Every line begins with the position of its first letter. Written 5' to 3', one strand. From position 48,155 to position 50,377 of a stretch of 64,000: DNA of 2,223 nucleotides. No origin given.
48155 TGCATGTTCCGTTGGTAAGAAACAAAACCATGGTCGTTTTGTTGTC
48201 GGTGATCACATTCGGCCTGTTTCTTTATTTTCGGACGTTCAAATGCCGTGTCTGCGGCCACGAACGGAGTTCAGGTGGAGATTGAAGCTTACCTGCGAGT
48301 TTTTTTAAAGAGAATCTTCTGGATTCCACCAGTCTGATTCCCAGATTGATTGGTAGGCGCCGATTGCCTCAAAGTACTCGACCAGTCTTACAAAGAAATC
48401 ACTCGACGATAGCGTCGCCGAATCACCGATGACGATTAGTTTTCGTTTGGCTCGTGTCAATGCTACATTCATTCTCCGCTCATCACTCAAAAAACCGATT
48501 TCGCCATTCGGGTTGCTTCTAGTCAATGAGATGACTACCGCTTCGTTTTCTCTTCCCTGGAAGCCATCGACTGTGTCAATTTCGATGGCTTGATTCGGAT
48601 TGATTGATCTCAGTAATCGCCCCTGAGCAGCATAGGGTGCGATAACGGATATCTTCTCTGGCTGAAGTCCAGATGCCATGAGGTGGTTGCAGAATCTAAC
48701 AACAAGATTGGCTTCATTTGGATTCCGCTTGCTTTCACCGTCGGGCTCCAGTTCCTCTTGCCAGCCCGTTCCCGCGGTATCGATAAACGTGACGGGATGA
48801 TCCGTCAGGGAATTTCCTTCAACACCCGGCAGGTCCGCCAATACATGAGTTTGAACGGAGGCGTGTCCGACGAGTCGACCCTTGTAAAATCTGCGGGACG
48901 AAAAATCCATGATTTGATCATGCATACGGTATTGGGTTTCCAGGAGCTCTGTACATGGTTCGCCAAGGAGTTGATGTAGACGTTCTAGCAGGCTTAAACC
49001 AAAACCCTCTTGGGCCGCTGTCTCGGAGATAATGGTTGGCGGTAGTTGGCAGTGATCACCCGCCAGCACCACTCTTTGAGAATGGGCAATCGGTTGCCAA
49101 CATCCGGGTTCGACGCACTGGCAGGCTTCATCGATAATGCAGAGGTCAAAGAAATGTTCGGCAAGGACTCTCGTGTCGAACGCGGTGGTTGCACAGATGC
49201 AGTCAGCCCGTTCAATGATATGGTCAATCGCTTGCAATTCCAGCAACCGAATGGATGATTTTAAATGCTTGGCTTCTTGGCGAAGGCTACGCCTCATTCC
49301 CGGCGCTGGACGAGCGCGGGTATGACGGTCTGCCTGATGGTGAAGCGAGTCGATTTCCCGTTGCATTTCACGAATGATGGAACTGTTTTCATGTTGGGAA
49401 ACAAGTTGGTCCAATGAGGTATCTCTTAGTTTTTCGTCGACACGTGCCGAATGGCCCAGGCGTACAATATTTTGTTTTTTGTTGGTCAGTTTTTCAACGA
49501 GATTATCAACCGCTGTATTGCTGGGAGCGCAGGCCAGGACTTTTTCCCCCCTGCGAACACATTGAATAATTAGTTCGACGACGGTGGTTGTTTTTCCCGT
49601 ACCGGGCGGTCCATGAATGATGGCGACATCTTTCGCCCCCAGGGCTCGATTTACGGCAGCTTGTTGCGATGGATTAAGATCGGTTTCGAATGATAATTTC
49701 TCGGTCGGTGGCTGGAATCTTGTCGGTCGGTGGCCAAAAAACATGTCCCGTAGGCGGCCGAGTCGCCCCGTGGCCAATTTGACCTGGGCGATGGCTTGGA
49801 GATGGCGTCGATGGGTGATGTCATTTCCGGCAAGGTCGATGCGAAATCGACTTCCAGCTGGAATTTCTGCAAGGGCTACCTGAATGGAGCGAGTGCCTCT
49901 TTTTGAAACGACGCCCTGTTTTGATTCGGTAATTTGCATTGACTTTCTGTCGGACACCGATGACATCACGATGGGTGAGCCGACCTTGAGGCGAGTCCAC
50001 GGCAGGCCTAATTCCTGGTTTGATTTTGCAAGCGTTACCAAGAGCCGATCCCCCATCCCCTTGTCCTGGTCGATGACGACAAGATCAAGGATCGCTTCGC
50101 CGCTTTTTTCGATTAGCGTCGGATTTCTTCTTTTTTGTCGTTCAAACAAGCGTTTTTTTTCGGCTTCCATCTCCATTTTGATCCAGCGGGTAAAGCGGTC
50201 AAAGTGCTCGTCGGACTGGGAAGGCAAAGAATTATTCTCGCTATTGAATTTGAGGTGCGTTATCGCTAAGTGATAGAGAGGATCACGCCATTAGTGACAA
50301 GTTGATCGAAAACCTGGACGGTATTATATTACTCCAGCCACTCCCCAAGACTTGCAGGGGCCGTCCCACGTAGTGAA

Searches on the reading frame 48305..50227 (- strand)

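Call 93: search_protein_families(library=pfam, proteins=[window:48305-50227:-], max_evalue=0.00001)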
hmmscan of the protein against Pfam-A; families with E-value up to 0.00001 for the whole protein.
window:48305-50227:- (640 aa): 9 families
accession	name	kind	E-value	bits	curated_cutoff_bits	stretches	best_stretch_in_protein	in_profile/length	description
PF13086.12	AAA_11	-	1.5e-62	212.2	27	1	184-402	2-257/257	AAA domain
PF13087.12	AAA_12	-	2.8e-56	190.6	27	1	411-603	3-194/195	AAA domain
PF13604.12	AAA_30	-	8e-16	58.8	27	1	184-395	2-128/191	AAA domain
PF13245.12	AAA_19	-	3.5e-12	47.1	25.1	1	188-397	1-131/134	AAA domain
PF01443.25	Viral_helicase1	-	1.5e-10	41.7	21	0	528-600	161-227/228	Viral superfamily 1 RNA helicase core domain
PF00270.35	DEAD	-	9.3e-07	29.2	26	1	185-278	1-93/167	DEAD/DEAH box helicase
PF20720.3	nSTAND3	-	1.3e-06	28.6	27.2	1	193-292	11-99/155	Novel STAND NTPase 3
PF21138.3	SMUBP-2_HCS1_1B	-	2.6e-06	27.7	27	1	29-121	21-111/129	Helicase SMUBP-2/HCS1, 1B domain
PF04851.21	ResIII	-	3.4e-06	27.5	22.5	0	183-368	3-134/164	Type III restriction enzyme, res subunit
